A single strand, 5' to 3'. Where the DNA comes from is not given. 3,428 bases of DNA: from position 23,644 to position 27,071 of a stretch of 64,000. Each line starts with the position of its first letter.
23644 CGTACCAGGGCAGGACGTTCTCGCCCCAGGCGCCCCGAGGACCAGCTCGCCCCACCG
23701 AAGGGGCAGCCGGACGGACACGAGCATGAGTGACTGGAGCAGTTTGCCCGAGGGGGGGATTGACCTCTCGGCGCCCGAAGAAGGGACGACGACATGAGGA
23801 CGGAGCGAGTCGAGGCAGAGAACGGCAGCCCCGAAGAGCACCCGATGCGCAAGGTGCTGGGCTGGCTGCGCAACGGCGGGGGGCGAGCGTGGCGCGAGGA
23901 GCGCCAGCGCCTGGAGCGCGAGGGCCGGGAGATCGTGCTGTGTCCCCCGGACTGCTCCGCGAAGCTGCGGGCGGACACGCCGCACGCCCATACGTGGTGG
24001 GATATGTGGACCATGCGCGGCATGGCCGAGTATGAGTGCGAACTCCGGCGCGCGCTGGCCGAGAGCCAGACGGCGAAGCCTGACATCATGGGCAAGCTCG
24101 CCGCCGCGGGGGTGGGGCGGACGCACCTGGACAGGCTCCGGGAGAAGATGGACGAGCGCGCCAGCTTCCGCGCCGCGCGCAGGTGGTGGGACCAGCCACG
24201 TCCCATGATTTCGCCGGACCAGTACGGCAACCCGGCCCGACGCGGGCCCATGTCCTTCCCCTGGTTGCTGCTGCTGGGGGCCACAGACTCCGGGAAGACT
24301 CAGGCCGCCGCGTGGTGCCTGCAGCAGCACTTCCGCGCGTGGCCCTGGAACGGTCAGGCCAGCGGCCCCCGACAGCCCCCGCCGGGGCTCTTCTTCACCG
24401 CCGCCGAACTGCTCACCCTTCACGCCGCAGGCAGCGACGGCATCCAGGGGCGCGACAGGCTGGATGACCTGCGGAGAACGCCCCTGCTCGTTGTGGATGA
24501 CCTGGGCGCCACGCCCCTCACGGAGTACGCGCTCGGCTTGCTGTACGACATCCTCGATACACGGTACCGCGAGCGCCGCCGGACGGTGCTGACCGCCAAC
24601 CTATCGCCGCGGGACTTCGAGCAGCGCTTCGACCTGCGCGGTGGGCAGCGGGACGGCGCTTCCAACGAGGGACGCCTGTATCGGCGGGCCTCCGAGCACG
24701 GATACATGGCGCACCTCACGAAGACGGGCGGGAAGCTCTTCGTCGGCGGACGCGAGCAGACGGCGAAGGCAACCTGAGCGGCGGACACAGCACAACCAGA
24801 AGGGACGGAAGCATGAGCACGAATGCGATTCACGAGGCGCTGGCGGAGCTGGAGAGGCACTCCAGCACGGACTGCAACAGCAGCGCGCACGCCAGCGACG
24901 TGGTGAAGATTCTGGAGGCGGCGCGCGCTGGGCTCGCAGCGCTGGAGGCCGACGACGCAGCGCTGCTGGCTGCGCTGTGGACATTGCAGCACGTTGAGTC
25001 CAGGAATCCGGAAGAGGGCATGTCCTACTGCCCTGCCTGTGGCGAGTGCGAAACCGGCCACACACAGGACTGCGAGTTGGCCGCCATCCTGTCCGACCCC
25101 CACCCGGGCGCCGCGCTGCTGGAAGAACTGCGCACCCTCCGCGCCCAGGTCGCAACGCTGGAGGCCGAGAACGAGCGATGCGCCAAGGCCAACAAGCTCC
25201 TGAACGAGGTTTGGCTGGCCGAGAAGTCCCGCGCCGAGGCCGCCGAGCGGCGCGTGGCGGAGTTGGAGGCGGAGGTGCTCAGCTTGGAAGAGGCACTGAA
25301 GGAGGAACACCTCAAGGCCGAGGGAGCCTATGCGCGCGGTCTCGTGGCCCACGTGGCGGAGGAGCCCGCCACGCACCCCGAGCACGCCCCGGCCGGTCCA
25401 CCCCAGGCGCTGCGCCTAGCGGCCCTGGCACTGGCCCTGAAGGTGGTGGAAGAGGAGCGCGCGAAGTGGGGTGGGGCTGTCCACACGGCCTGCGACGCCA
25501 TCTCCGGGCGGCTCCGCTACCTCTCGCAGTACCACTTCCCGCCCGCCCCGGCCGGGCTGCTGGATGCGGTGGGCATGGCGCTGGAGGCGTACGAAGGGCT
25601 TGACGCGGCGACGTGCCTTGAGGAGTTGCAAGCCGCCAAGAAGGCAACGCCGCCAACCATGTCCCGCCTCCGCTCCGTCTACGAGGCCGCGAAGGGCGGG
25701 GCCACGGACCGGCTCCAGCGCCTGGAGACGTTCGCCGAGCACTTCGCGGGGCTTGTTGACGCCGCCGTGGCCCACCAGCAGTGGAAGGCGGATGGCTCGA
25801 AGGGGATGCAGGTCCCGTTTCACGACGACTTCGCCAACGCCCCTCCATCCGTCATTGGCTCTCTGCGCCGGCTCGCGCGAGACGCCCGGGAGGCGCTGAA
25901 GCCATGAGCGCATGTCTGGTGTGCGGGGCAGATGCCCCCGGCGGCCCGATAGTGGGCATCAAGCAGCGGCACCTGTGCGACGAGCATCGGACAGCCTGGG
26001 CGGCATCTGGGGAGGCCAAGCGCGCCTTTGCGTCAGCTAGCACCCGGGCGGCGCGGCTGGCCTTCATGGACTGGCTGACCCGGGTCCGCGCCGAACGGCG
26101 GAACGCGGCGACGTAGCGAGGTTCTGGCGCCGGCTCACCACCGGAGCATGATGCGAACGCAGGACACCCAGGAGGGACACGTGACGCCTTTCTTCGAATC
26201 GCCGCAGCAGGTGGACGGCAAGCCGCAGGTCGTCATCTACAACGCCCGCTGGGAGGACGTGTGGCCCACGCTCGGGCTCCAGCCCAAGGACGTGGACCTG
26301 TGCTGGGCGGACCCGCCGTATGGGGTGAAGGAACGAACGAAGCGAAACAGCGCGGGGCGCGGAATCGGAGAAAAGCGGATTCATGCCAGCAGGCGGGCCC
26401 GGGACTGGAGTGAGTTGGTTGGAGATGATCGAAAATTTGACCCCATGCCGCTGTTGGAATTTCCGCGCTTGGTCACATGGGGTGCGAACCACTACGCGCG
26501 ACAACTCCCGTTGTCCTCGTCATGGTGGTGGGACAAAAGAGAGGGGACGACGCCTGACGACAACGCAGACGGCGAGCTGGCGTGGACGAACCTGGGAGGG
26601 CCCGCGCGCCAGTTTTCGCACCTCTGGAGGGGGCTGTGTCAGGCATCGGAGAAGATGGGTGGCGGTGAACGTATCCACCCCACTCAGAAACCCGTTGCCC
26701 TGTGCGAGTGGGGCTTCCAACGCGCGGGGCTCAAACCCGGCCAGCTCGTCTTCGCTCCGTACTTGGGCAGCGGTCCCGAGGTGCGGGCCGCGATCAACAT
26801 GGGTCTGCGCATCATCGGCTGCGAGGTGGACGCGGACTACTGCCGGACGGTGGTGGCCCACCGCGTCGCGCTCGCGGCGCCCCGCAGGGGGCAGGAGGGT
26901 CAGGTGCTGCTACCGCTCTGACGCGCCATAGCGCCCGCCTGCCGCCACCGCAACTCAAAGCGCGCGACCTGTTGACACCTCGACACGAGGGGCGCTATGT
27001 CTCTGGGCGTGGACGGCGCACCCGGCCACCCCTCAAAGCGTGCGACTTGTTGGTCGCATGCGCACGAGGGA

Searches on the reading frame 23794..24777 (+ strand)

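Call 90: search_protein_families(library=pfam, proteins=[window:23794-24777:+], max_evalue=0.001)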
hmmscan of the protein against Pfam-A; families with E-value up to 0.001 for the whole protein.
window:23794-24777:+ (327 aa): 1 family
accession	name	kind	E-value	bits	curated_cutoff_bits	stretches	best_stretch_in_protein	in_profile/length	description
PF01695.23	IstB_IS21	-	2.6e-07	30.8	24.1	1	199-279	124-203/238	IstB-like ATP binding protein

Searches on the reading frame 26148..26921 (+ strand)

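Call 114: search_protein_families(library=pfam, proteins=[window:26148-26921:+], max_evalue=0.001)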
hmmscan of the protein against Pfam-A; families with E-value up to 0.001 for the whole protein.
window:26148-26921:+ (257 aa): 1 family
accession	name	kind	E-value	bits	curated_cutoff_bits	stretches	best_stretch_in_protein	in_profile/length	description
PF01555.25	N6_N4_Mtase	-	1e-12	48.9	26.7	1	155-235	139-219/221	DNA methylase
